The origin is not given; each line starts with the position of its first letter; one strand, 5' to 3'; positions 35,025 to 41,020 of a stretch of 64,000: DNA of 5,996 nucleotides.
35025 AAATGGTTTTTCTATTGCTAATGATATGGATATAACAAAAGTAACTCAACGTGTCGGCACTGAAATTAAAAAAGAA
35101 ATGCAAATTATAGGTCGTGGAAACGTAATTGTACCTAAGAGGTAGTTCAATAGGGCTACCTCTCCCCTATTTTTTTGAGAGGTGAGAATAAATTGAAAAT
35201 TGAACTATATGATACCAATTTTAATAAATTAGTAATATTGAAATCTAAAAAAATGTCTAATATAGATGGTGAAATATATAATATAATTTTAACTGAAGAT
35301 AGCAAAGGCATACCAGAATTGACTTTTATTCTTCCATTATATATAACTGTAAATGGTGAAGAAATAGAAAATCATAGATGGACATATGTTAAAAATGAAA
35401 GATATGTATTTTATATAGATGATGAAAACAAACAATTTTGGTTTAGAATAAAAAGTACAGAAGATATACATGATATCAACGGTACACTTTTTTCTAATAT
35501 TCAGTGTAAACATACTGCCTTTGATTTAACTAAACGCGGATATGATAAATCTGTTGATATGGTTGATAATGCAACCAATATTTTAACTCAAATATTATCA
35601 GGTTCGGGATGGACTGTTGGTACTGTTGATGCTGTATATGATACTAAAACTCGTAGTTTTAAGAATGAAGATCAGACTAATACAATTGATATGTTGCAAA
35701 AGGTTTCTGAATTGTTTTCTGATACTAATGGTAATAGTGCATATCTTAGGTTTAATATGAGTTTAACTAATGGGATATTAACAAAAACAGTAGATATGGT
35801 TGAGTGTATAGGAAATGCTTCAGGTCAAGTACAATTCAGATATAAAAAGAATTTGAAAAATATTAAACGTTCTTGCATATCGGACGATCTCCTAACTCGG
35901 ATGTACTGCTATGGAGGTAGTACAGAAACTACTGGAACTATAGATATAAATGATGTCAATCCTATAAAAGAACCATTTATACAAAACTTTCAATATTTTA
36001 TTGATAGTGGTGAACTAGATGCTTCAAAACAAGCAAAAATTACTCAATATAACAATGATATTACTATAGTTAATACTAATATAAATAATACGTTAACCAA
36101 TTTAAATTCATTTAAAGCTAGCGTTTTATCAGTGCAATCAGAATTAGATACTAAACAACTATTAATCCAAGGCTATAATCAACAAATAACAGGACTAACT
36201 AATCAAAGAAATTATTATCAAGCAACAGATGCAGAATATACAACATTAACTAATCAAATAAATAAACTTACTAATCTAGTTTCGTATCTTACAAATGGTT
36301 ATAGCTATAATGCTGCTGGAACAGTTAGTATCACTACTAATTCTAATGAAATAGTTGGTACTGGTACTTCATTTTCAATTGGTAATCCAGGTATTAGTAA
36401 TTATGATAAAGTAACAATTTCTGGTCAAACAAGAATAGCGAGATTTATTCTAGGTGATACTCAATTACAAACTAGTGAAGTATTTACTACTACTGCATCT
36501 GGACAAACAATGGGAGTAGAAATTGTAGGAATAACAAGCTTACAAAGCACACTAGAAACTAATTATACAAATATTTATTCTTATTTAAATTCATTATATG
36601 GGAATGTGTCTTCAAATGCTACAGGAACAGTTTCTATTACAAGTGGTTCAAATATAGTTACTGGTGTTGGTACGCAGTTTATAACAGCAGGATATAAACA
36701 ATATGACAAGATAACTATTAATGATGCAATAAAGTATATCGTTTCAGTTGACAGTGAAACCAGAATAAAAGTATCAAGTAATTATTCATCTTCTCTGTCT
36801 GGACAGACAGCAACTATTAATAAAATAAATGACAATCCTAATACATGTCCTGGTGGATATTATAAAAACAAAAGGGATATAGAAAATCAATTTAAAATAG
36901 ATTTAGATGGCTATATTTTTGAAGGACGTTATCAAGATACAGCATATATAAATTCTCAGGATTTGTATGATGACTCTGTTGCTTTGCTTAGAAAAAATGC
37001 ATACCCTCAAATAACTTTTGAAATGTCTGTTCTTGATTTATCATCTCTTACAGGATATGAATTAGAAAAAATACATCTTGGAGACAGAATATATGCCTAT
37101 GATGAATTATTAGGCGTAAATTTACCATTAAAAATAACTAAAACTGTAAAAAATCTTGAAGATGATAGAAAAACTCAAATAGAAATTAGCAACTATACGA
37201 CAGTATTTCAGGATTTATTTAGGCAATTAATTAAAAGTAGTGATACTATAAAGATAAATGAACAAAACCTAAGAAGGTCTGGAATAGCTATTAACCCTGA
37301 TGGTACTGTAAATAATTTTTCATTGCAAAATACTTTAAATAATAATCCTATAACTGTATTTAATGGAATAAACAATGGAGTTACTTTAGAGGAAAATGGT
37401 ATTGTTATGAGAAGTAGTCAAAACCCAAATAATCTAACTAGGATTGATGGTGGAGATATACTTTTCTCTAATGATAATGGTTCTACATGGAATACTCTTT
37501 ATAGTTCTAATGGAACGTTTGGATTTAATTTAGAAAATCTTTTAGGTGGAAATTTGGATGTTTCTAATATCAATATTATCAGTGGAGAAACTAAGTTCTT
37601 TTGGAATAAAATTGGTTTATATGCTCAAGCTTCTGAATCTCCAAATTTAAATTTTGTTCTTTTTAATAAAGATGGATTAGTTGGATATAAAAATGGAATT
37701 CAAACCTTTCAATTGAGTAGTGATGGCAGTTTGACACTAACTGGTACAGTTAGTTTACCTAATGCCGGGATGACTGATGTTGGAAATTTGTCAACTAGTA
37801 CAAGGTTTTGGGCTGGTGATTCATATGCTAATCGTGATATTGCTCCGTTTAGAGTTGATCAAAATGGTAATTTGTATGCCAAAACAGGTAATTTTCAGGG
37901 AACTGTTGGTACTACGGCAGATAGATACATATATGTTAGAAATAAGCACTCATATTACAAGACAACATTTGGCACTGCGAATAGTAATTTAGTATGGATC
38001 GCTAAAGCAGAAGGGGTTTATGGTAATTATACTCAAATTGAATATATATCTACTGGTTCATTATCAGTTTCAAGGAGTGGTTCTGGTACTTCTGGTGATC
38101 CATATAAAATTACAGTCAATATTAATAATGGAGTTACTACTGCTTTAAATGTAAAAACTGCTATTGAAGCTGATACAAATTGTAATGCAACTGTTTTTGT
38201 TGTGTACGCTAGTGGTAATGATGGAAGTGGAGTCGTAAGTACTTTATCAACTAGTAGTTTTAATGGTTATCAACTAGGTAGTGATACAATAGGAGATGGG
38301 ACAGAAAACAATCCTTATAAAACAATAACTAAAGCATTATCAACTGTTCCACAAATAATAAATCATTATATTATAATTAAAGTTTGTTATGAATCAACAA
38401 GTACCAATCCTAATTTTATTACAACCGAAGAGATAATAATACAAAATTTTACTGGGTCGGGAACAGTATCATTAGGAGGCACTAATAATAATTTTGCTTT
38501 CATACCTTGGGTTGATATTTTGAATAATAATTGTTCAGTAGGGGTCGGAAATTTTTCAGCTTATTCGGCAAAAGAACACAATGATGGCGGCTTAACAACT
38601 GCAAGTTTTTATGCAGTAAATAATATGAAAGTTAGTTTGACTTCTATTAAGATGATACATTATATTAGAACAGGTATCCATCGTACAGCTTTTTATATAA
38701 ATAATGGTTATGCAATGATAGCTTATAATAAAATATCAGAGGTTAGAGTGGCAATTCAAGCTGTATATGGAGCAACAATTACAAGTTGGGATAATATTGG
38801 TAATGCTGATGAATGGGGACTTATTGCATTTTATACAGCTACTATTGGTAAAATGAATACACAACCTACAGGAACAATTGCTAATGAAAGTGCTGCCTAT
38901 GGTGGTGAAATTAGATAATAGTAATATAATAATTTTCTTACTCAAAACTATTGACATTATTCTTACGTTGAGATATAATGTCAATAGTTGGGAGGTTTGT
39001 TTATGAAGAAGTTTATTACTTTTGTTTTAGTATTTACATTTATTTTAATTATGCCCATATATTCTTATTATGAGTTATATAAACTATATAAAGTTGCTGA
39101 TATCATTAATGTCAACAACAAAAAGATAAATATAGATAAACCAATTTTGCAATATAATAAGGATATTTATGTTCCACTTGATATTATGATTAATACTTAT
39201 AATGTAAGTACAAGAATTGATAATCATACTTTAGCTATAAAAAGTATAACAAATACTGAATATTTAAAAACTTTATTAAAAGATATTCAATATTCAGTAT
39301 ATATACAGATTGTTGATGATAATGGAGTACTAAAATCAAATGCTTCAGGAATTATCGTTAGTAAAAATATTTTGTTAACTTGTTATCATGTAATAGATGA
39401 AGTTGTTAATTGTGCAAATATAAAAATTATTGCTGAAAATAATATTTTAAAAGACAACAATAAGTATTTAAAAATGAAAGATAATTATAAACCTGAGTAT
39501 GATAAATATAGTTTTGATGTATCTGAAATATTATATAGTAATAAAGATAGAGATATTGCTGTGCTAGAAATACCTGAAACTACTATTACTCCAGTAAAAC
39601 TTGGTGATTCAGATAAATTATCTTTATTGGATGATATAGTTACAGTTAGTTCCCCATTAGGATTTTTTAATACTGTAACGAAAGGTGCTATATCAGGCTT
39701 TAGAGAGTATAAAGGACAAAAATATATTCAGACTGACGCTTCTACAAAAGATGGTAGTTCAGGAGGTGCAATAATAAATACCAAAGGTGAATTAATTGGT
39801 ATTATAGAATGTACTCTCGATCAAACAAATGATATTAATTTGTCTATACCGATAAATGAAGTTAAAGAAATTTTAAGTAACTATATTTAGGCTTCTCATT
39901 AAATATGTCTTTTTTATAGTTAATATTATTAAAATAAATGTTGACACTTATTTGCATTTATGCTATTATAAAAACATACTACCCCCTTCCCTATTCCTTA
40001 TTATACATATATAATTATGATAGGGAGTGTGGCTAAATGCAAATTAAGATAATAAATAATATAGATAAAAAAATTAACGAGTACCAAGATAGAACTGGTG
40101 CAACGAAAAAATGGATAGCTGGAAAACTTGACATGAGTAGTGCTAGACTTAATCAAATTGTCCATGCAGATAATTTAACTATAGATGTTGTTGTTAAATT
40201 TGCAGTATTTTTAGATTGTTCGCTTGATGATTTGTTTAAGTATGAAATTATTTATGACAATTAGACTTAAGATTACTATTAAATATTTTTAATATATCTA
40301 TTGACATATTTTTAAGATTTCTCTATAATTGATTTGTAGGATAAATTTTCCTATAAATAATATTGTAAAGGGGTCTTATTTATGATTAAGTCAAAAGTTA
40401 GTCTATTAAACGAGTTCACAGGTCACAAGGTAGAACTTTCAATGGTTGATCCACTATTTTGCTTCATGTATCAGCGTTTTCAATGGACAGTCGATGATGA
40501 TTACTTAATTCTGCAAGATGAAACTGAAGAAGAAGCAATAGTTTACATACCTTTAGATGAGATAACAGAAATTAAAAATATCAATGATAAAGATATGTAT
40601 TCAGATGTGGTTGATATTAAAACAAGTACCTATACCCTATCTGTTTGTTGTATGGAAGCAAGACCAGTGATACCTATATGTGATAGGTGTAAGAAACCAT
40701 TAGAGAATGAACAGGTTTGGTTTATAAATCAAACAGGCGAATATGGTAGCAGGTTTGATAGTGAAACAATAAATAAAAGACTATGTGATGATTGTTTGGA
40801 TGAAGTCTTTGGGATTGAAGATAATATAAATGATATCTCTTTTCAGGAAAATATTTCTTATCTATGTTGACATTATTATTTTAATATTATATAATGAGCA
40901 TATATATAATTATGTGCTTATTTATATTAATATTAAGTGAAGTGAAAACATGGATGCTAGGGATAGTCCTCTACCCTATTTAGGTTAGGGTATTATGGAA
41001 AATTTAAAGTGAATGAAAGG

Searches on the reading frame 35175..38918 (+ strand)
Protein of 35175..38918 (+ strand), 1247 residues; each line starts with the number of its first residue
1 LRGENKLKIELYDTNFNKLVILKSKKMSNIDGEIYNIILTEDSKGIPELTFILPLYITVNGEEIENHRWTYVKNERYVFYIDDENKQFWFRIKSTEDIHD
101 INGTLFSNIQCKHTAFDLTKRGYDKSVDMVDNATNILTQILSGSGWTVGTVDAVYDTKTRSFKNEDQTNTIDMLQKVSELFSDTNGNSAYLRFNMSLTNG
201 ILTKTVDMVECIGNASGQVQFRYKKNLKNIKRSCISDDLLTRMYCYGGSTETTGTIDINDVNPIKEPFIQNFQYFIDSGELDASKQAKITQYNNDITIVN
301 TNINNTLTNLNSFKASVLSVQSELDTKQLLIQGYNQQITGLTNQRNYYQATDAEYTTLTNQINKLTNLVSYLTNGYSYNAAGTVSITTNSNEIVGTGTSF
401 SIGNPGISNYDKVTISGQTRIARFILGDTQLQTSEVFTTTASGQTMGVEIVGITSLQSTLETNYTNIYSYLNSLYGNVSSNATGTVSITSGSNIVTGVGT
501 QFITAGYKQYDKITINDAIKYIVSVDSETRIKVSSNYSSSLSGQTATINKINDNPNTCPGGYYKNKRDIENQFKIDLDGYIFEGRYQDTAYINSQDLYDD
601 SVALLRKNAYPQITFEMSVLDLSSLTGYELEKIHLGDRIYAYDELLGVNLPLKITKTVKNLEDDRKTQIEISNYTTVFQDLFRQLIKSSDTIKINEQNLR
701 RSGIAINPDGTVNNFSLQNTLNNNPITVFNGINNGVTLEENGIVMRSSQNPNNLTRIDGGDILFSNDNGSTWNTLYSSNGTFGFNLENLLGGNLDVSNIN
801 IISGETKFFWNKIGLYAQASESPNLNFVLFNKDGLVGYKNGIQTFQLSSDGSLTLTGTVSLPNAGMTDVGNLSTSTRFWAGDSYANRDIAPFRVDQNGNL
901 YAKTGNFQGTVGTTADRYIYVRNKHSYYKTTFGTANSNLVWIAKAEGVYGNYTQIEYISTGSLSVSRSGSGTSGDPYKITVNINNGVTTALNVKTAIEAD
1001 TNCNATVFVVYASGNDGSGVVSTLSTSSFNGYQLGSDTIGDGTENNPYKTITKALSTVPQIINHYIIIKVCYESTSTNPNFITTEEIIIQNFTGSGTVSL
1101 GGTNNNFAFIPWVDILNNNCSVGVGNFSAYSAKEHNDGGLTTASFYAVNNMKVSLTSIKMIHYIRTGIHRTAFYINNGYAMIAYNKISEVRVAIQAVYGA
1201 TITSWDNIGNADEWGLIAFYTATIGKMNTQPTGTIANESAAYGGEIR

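Call 39: search_protein_families(library=pfam, max_evalue=0.05, proteins=[window:35175-38918:+])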
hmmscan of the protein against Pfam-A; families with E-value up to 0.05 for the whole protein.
window:35175-38918:+ (1247 aa): 2 families
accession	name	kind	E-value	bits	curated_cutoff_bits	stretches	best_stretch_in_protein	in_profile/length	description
PF06605.17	Prophage_tail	-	3.3e-22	79.8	31.3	1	132-681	19-246/250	Prophage endopeptidase tail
PF24049.1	YOMG_N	-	2.7e-07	30.9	27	1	33-111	14-89/89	YOMG N-terminal domain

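Call 107: search_protein_families(library=phrogs, max_evalue=0.001, proteins=[window:35175-38918:+])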
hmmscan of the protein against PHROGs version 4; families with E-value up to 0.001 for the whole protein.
window:35175-38918:+ (1247 aa): 7 families
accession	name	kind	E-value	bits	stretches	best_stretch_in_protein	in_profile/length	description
phrog_6211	-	tail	6.9e-42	144.5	1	25-812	28-648/1168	minor tail protein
phrog_22322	-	tail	2.9e-27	96.5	2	24-276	18-236/562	tail protein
phrog_3475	-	tail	1.4e-25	90.7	2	18-252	396-603/841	minor tail protein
phrog_1067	-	head and packaging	6.6e-15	55.6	2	65-273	51-241/991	minor head protein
phrog_5555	-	tail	9.7e-14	51.6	2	606-782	270-437/788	tail protein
phrog_12714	-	unknown function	6e-05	22.8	1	480-548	5-79/568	-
phrog_1980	-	tail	0.00025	21.5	1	482-543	5-70/449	tail fiber protein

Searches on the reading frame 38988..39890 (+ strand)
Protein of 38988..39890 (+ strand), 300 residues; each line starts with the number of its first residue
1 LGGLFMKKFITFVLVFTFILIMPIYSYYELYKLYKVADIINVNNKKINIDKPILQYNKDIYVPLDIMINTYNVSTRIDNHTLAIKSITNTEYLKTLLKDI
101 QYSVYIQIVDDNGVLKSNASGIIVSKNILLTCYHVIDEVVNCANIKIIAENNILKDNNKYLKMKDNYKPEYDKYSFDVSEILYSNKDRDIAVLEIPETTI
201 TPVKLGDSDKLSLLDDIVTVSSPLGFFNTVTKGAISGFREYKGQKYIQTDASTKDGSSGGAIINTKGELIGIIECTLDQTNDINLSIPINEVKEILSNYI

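Call 39: search_protein_families(library=pfam, max_evalue=0.05, proteins=[window:38988-39890:+])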
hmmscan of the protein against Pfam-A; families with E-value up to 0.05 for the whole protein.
window:38988-39890:+ (300 aa): 4 families
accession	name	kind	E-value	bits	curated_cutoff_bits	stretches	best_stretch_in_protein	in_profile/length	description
PF13365.12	Trypsin_2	-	4.4e-23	83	27.6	1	119-272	1-144/144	Trypsin-like peptidase domain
PF00089.32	Trypsin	-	1.7e-11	44.8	20.6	1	106-293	18-217/220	Trypsin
PF07833.16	Cu_amine_oxidN1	-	0.0089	16.4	24.2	1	38-82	60-104/108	Copper amine oxidase N-terminal domain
PF00949.27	Peptidase_S7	-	0.02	15.2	20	1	239-275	80-115/131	Peptidase S7, Flavivirus NS3 serine protease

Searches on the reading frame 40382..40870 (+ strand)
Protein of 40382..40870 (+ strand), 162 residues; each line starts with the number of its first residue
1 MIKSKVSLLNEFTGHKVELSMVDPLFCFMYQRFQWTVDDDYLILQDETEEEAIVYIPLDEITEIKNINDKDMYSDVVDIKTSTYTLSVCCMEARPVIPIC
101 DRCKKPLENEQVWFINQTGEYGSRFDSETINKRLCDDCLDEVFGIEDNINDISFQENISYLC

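Call 74: search_protein_families(library=pfam, max_evalue=0.01, proteins=[window:40382-40870:+])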
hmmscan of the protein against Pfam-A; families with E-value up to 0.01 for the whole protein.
window:40382-40870:+ (162 aa): 0 families

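Call 107: search_protein_families(library=phrogs, max_evalue=0.001, proteins=[window:40382-40870:+])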
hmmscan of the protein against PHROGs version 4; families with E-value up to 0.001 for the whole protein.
window:40382-40870:+ (162 aa): 1 family
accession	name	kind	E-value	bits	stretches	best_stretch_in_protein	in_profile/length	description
phrog_5435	-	unknown function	0.00028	22.1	1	100-144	17-69/96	-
